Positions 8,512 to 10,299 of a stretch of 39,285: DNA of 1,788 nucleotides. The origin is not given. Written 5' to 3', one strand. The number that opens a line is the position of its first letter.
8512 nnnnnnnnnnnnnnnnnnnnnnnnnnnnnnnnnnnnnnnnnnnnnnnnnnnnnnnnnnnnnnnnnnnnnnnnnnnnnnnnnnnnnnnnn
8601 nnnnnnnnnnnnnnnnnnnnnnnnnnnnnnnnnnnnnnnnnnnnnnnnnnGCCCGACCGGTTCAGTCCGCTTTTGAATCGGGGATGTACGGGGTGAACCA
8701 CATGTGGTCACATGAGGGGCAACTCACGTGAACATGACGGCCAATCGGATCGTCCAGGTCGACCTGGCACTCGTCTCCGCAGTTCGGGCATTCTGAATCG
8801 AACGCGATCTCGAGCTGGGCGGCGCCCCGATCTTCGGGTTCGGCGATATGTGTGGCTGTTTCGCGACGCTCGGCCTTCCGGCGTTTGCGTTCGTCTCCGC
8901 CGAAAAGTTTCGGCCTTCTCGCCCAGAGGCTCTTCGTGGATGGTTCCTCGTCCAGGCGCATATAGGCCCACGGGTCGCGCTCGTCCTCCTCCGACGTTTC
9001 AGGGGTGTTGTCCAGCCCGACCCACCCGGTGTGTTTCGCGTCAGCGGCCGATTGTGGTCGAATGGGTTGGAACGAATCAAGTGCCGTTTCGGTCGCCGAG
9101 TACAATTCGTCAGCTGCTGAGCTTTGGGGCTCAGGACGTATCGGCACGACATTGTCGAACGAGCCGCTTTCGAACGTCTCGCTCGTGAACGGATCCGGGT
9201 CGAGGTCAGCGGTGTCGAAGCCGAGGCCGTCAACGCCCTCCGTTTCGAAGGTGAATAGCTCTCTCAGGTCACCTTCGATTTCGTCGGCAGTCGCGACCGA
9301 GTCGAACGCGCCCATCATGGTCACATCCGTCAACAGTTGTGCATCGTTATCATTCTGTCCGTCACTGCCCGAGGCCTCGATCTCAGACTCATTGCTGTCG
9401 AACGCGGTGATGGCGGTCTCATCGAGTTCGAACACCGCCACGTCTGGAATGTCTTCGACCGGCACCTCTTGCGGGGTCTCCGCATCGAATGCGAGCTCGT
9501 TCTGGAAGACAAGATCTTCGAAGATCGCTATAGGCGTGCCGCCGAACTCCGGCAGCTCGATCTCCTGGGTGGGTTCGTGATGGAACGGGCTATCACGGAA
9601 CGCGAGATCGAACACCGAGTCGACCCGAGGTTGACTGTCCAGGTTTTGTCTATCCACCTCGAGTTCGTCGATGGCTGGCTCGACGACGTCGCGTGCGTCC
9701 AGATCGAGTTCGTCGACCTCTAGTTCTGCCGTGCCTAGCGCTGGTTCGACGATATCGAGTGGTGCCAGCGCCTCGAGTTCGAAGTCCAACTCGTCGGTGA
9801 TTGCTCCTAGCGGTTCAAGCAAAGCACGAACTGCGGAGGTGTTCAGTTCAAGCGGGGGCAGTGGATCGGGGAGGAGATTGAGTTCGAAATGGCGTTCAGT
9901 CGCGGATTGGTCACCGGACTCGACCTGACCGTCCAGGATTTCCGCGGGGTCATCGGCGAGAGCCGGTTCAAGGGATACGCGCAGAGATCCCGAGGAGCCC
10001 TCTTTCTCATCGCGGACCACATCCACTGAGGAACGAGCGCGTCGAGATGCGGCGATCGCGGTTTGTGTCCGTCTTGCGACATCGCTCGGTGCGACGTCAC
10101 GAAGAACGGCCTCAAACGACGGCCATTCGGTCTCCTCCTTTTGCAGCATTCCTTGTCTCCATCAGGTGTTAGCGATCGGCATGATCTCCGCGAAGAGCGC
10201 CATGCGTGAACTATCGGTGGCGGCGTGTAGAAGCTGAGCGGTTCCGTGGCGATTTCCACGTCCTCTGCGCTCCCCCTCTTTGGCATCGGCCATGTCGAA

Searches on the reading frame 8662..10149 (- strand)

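Call 11: search_protein_families(library=pfam, proteins=[window:8662-10149:-], max_evalue=0.01)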
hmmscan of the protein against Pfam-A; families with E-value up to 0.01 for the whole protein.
window:8662-10149:- (495 aa): 1 family
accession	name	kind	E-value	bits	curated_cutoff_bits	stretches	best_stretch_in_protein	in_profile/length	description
PF24042.1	DUF7351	-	0.0041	17.3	31.2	1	451-493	1-40/177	Domain of unknown function (DUF7351)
